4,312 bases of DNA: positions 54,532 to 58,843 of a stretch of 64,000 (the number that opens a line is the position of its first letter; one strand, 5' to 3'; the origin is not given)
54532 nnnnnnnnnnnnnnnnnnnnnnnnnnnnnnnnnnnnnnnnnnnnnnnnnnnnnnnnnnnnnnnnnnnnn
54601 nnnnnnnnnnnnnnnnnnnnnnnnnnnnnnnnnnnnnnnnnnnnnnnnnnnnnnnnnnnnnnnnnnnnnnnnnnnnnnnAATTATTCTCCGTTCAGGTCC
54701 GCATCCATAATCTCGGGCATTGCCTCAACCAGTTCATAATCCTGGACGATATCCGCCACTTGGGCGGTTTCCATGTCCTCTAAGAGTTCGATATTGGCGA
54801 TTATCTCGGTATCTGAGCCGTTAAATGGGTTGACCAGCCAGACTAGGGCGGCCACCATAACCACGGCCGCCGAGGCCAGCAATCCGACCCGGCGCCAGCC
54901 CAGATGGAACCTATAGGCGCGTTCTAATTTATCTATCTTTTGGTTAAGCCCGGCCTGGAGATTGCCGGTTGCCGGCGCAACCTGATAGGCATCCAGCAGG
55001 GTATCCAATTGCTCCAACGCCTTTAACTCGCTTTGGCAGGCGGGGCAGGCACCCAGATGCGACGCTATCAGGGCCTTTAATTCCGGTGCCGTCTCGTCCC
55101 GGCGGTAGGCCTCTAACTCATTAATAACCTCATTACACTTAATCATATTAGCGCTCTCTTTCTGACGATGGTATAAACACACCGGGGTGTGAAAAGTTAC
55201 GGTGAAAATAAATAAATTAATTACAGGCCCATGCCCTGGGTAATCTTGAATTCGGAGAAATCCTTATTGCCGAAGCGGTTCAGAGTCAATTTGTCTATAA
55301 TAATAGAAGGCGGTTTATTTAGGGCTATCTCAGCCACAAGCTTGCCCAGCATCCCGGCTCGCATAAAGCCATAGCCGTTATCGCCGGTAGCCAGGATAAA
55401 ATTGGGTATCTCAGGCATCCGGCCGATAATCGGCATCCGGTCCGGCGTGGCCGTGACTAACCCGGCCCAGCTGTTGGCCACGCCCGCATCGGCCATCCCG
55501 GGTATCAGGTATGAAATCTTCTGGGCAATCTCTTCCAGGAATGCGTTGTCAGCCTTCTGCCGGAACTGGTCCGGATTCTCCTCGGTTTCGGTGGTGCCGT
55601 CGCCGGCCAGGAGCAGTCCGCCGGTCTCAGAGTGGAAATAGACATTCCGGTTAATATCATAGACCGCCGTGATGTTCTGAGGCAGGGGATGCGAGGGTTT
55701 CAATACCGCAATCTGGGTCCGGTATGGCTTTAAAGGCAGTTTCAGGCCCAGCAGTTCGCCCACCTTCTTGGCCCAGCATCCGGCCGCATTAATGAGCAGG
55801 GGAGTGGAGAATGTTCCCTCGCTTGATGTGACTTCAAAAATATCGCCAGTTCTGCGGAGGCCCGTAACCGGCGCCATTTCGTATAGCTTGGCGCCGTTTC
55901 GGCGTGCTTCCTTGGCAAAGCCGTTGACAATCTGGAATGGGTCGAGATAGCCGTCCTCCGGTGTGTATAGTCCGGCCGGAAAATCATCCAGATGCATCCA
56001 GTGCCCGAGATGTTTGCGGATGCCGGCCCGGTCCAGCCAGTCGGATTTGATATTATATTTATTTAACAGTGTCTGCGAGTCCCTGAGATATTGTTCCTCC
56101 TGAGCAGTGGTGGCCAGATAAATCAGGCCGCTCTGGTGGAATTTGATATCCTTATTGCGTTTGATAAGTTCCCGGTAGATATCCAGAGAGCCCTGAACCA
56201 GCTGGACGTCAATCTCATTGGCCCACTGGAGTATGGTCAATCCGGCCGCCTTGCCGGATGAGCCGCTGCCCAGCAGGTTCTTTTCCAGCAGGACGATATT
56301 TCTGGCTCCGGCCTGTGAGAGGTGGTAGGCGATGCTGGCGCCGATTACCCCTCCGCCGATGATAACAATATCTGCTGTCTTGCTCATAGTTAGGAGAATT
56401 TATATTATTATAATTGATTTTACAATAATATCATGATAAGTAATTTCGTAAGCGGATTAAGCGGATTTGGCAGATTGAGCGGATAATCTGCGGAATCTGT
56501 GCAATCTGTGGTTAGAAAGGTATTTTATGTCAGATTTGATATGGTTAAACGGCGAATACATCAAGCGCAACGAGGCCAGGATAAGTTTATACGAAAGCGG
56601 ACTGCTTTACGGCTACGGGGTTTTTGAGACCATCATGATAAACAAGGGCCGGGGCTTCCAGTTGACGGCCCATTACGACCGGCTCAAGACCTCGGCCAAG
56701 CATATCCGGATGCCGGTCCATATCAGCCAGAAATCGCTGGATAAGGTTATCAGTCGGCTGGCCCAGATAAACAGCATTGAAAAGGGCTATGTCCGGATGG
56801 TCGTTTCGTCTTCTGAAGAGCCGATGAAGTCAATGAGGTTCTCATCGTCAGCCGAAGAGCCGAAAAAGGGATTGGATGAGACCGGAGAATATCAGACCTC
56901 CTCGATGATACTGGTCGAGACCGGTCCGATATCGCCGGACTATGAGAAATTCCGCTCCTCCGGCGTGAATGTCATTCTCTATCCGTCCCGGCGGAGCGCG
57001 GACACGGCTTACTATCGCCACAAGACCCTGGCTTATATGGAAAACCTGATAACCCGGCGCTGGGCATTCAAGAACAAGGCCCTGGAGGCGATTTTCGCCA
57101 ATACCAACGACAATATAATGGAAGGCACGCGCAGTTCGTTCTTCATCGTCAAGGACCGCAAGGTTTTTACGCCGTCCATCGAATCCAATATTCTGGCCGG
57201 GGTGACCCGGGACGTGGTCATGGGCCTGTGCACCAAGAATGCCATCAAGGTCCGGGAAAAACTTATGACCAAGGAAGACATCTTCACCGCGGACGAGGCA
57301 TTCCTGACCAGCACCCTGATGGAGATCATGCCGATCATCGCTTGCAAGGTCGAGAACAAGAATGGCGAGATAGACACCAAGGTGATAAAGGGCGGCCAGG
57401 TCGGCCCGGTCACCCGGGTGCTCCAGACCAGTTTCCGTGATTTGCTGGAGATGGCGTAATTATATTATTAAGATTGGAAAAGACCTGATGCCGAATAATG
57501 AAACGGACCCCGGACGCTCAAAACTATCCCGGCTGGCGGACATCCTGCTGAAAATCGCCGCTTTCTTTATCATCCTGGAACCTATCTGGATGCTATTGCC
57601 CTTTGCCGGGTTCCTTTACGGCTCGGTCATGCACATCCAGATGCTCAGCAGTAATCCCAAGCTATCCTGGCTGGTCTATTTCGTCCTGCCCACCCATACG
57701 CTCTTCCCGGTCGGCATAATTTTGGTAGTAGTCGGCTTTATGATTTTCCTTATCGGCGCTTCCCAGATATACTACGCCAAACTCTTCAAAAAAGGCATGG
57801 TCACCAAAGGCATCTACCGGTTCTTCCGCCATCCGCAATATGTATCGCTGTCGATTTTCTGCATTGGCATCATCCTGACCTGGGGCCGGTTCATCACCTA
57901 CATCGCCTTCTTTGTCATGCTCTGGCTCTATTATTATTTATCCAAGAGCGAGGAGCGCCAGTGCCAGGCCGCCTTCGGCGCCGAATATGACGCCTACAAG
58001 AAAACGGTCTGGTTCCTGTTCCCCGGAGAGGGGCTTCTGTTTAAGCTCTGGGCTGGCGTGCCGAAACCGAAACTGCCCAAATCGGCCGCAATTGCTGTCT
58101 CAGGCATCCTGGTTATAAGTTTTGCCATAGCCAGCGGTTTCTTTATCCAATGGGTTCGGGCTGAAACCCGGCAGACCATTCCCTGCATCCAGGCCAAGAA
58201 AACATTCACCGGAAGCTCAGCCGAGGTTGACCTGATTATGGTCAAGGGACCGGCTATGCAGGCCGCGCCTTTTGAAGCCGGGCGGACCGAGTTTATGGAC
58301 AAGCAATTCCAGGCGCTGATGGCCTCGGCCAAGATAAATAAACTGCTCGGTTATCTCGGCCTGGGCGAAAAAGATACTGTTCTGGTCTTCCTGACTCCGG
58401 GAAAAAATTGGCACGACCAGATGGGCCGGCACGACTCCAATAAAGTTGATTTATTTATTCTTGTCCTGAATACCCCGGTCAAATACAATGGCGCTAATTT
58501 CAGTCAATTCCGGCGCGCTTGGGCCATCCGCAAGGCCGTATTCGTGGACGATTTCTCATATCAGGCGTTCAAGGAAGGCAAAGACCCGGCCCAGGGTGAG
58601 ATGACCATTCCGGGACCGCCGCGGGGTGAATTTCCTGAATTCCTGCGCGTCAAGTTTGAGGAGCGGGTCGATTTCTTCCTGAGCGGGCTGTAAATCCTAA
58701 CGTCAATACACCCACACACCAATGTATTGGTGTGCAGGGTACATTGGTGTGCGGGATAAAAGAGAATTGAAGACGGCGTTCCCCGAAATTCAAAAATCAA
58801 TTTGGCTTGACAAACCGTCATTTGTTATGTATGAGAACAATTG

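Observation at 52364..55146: Anti-sigma factor / LTXXQ chaperone-like / hyper-charged secreted repeat-protein operon without a cognate sigma gene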

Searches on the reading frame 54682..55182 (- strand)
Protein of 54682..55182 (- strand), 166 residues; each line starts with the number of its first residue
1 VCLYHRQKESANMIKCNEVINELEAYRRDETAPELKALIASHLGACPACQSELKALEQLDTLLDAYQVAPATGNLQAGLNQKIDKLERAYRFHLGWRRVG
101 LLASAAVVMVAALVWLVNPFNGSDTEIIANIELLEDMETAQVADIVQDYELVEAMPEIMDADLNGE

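Call 3: search_protein_families(library=pfam, proteins=[window:54682-55182:-], max_evalue=0.1)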
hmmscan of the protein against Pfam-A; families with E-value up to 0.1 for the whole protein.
window:54682-55182:- (166 aa): 2 families
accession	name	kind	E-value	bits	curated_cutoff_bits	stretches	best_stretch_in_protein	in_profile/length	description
PF13490.11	zf-HC2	-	2.4e-05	24.8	22.2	1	16-50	1-35/35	Putative zinc-finger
PF04134.17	DCC1-like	-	0.088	14.5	27.8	0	44-107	5-69/113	DCC1-like thiol-disulfide oxidoreductase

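Call 4: search_protein_families(library=ncbifam, proteins=[window:54682-55182:-], max_evalue=0.1)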
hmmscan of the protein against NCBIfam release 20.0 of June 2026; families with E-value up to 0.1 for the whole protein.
window:54682-55182:- (166 aa): 5 families
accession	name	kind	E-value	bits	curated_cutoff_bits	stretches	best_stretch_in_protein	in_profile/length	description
NF052375.1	antisigma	equivalog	5.6e-06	26.5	100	1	32-119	11-106/217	anti-sigma factor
TIGR03988.1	antisig_RsrA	equivalog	6.1e-06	26.2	62.5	1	15-86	1-73/77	mycothiol system anti-sigma-R factor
NF052368.1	antisigmaE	subfamily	0.013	15.3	50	1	13-50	1-38/48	anti-sigma factor family protein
NF058678.1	EncB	exception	0.022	14.9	210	1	18-78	24-81/160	encapsulin nanocompartment ferritin-like cargo protein EncB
TIGR02451.1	anti_sig_ChrR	subfamily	0.05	13.4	124.5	1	23-61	8-46/216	ChrR family anti-sigma-E factor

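Call 44: find_homologous_proteins(query=window:54682-55146:-, max_evalue=0.001)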
Query window:54682-55146:- (154 aa): 21 proteins with E <= 0.001 among 118 candidates.
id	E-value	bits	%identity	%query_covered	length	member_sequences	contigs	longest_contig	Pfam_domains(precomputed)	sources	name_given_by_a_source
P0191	7.0e-94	329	100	100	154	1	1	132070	PF13490.12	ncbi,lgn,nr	ncbi:MAG: zf-HC2 domain-containing protein [Planctomycetes bacterium]|nr:zf-HC2 domain-containing pr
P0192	6.0e-81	288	87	100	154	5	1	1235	-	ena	-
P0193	6.4e-81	287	88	100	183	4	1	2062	-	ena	-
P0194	6.6e-79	281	84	100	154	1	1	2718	-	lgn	-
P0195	3.4e-77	275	86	98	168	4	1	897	-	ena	-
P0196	1.7e-74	267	82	100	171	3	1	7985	-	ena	-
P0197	7.7e-74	264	81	100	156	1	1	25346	-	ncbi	ncbi:MAG: hypothetical protein AB1599_02780 [Planctomycetota bacterium]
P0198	1.4e-73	264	80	100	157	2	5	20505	-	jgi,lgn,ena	-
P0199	2.7e-65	237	74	100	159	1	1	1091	-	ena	-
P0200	2.2e-63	231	75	100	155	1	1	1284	-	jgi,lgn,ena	-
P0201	1.2e-62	228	68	100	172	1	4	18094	-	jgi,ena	-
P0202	5.8e-58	213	92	72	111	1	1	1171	-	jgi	jgi:hypothetical protein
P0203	5.7e-51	190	64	100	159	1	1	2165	PF13490.12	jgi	jgi:predicted anti-sigma-YlaC factor YlaD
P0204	8.7e-45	170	52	99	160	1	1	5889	PF13490.12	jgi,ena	-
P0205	3.7e-43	165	52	99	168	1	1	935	-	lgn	-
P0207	2.5e-40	156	46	99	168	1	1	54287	PF13490.12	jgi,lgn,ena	-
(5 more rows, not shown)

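Call 45: find_encoding_contigs(protein=P0207, flank=6000, max_places=1)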
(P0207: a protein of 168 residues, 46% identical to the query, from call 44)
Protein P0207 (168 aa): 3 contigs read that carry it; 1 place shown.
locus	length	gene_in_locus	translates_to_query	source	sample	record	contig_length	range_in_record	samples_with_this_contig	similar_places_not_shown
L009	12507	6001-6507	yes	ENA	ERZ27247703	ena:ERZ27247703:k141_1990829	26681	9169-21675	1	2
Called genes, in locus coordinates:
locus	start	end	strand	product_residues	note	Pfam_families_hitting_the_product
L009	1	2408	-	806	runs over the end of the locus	PF01751:Toprim, PF01131:Topoisom_bac, PF01396:Zn_ribbon_Top1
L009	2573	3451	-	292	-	PF04055:Radical_SAM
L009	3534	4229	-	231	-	PF21948:LplA-B_cat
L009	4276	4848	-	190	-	PF08207:EFP_N, PF01132:EFP, PF09285:Elong-fact-P_C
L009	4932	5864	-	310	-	PF01063:Aminotran_4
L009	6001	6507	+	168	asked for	PF13490:zf-HC2 (faint)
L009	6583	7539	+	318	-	-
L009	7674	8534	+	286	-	PF16231:DUF4890 (weak)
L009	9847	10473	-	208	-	PF02572:CobA_CobO_BtuR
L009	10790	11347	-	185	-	-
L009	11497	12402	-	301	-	PF04055:Radical_SAM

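Call 46: find_encoding_contigs(protein=P0201, flank=6000, max_places=1)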
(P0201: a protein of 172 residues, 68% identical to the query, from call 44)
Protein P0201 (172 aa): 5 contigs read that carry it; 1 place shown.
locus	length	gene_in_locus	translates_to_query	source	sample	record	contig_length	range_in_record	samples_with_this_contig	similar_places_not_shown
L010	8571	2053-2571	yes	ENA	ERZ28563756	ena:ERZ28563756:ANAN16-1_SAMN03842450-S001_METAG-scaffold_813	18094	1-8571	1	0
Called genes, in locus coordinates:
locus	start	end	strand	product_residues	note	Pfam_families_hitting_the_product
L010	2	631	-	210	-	?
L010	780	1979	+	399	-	PF01266:DAO, PF13738:Pyr_redox_3 (faint)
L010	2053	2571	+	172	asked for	-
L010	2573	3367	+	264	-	-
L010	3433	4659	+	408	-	-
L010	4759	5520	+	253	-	PF13353:Fer4_12 (weak), PF04055:Radical_SAM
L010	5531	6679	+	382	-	PF13428:TPR_14 (faint), PF12895:ANAPC3 (faint), PF13424:TPR_12 (faint), PF14559:TPR_19 (faint), PF00515:TPR_1 (faint), PF07719:TPR_2 (faint)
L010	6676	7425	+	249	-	PF01416:PseudoU_synth_1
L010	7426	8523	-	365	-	-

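Call 47: find_encoding_contigs(protein=P0204, flank=6000, max_places=1)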
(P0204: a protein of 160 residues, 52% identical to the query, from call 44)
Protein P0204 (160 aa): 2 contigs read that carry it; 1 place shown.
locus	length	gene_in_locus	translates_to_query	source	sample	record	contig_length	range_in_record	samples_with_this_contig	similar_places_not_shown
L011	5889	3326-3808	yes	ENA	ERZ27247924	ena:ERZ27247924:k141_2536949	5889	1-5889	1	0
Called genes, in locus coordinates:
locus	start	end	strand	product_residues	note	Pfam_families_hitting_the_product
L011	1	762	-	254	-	?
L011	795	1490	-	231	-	PF21948:LplA-B_cat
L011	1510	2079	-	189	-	PF08207:EFP_N, PF01132:EFP, PF09285:Elong-fact-P_C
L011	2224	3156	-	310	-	PF01063:Aminotran_4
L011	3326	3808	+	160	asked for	PF13490:zf-HC2 (weak)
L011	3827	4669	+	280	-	-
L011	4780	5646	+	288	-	PF16231:DUF4890 (faint)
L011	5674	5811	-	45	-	-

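Call 61: find_related_loci(query=A3, collection=genome_contigs, flank=10000)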
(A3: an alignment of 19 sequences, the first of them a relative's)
Query A3 (154 aa) in genome_contigs; peptide patterns used: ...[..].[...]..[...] (x = any residue, [..] = any of these).
15 stretches matched a pattern; 3 encode a relative of the query (tblastn E <= 1e-3); 3 distinct loci.
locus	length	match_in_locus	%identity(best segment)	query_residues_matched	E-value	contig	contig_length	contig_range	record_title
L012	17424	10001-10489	45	1-154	2e-47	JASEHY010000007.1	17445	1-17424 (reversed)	MAG: Planctomycetota bacterium isolate Yes70-35 NODE_7_length_17445_cov_6.031570, whole genome shotgun sequence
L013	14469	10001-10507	41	1-154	2e-36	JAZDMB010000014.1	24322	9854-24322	MAG: Planctomycetota bacterium isolate MEGAHIT-group-0.630 k141_11867657, whole genome shotgun sequence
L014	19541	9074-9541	81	1-154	5e-74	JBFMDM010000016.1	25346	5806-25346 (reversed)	MAG: Planctomycetota bacterium isolate MAG219 MAG219_16, whole genome shotgun sequence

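Call 83: search_protein_families(library=pfam, proteins=[L009:7674-8534:+], max_evalue=0.05)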
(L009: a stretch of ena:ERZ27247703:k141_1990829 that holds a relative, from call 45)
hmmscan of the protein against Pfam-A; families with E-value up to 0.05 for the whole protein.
L009:7674-8534:+ (286 aa): 7 families
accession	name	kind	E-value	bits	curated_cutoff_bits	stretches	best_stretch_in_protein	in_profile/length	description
PF18858.6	LPD39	-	0.00024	21.3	27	1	137-225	104-193/198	Large polyvalent protein associated domain 39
PF04201.20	TPD52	-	0.013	16.2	25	1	41-93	3-53/108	Tumour protein D52 family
PF06657.18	Cep57_MT_bd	-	0.04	14.8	31.3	1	37-98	3-62/77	Centrosome microtubule-binding domain of Cep57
PF10907.13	DUF2749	-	0.042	14.3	25.5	0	1-45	1-46/72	Protein of unknown function (DUF2749)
PF10552.14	ORF6C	-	0.045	14.2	22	0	55-150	6-103/114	ORF6C domain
PF17928.6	TetR_C_22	-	0.047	14.5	26.4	0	130-171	21-64/113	Tetracyclin repressor-like, C-terminal domain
PF11488.14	Lge1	-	0.047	14.3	25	1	39-95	13-69/71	Transcriptional regulatory protein LGE1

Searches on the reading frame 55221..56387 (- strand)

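Call 3: search_protein_families(library=pfam, proteins=[window:55221-56387:-], max_evalue=0.1)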
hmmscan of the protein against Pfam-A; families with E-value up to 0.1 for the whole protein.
window:55221-56387:- (388 aa): 14 families
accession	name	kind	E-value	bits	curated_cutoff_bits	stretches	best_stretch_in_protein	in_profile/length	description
PF01266.30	DAO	-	2e-75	255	27.9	1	6-353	1-352/353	FAD dependent oxidoreductase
PF13738.12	Pyr_redox_3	-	1.2e-05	25.1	30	1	8-40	1-33/305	Pyridine nucleotide-disulphide oxidoreductase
PF12831.13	FAD_oxidored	-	0.0011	18.7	27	1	6-91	1-77/416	FAD dependent oxidoreductase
PF13450.12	NAD_binding_8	-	0.0013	19.4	21.9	1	9-37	1-28/68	NAD(P)-binding Rossmann-like domain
PF07992.20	Pyr_redox_2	-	0.0013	18.6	26.1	1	6-47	2-44/291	Pyridine nucleotide-disulphide oxidoreductase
PF00890.30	FAD_binding_2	-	0.0039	16.9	20.4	1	6-177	1-168/414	FAD binding domain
PF01946.23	Thi4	-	0.0053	16.5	26.2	1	5-42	18-55/235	Thi4 family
PF01494.25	FAD_binding_3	-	0.012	15.3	22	1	5-33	2-30/349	FAD binding domain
PF08659.16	KR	-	0.013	15.9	22.6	1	8-67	4-61/180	KR domain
PF03807.23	F420_oxidored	-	0.018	16.1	21.6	1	7-35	2-31/94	NADP oxidoreductase coenzyme F420-dependent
PF00070.33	Pyr_redox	-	0.036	15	22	1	7-33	2-28/82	Pyridine nucleotide-disulphide oxidoreductase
PF03486.20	HI0933_like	-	0.038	13.9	50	0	6-37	2-32/244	HI0933-like protein Rossmann domain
PF01488.26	Shikimate_DH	-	0.069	13.7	24.3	0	3-35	11-43/138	Shikimate / quinate 5-dehydrogenase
PF02558.23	ApbA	-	0.099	12.7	22.2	0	7-34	1-28/150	Ketopantoate reductase PanE/ApbA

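Call 4: search_protein_families(library=ncbifam, proteins=[window:55221-56387:-], max_evalue=0.1)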
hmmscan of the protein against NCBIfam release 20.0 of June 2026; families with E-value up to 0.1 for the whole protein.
window:55221-56387:- (388 aa): 70 families (the best 25 are shown)
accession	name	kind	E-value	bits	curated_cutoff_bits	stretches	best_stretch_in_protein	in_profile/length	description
NF008425.0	PRK11259.1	equivalog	1.3e-40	139.5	257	1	2-373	2-376/377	N-methyl-L-tryptophan oxidase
TIGR02352.1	thiamin_ThiO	equivalog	6.1e-40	137.4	250.8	1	7-354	1-346/351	glycine oxidase ThiO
TIGR01373.1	soxB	subfamily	7.9e-33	113.9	529.45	1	4-373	30-400/407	sarcosine oxidase subunit beta family protein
TIGR01377.1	soxA_mon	subfamily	6.6e-31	107.4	479.65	1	6-375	2-378/381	amino oxidase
TIGR03197.1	MnmC_Cterm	equivalog_domain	7.4e-26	91.1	174.2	1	6-330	1-322/400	FAD-dependent 5-carboxymethylaminomethyl-2-thiouridine(34) oxidoreductase MnmC1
NF001933.0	PRK00711.1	subfamily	1.3e-24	87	383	2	65-375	113-419/429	D-amino acid dehydrogenase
NF002480.1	PRK01747.1-1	equivalog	2.3e-23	82.5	540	1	4-327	248-568/645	bifunctional tRNA (5-methylaminomethyl-2-thiouridine)(34)-methyltransferase MnmC2/FAD-dependent 5-carboxymethylaminomethyl-2-thiouridine(34)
TIGR03329.1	Phn_aa_oxid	hypoth_equivalog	5.4e-21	74.9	632.8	2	3-180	23-212/460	putative aminophosphonate oxidoreductase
NF050086.1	pipecolate_AmaA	exception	8.3e-20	70.8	600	1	3-206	24-237/425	L-pipecolate oxidase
TIGR03377.1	glycerol3P_GlpA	equivalog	4.4e-18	65.1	552.8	1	6-310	1-303/530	anaerobic glycerol-3-phosphate dehydrogenase subunit GlpA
TIGR03364.1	HpnW_proposed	hypoth_equivalog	1.1e-17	64.2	285.1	1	6-158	2-152/365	TIGR03364 family FAD-dependent oxidoreductase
NF033460.1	glycerol3P_ox_II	equivalog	3.9e-17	62.4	460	1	5-231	2-234/361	type 2 glycerol-3-phosphate oxidase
NF008726.1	PRK11728.1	equivalog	4.4e-15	55.4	299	1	6-231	2-229/389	L-2-hydroxyglutarate oxidase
NF008313.0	PRK11101.1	equivalog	2.3e-12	46.3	425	2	144-229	144-236/548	anaerobic glycerol-3-phosphate dehydrogenase subunit A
NF040813.1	pro_dh_Thprot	equivalog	7e-11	41.8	600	2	7-79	2-71/362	D-proline dehydrogenase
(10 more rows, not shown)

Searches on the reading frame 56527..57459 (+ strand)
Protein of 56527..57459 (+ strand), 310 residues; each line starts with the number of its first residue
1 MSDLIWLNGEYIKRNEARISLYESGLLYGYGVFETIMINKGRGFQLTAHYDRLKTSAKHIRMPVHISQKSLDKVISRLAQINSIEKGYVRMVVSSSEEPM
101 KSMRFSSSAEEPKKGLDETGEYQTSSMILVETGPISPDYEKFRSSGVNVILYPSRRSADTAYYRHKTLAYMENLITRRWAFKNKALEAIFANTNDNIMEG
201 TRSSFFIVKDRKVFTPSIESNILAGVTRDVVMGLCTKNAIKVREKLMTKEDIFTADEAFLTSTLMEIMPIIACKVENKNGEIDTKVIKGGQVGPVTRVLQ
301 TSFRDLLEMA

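Call 3: search_protein_families(library=pfam, proteins=[window:56527-57459:+], max_evalue=0.1)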
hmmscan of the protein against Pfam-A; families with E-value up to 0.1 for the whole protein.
window:56527-57459:+ (310 aa): 2 families
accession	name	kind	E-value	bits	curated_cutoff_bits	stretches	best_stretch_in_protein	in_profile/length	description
PF01063.24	Aminotran_4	-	1.2e-47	163.1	28.5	1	31-271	1-221/223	Amino-transferase class IV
PF19478.4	TrbL_2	-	0.093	12.9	27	0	164-271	57-154/174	TrbL/VirB6 plasmid conjugal transfer like protein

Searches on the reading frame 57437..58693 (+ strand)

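Call 3: search_protein_families(library=pfam, proteins=[window:57437-58693:+], max_evalue=0.1)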
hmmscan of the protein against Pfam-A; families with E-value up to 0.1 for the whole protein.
window:57437-58693:+ (418 aa): 4 families
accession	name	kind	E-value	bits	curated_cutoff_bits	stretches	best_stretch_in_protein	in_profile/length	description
PF04191.18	PEMT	-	1.2e-09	39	25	1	93-182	6-104/105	Phospholipid methyltransferase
PF04140.19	ICMT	-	2e-05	25.3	24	1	119-174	33-91/95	Isoprenylcysteine carboxyl methyltransferase (ICMT) family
PF06966.17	DUF1295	-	0.00064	19.7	20.4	1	92-191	123-235/235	Protein of unknown function (DUF1295)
PF07298.16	NnrU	-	0.0032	17.6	24.7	1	90-177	70-146/188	NnrU protein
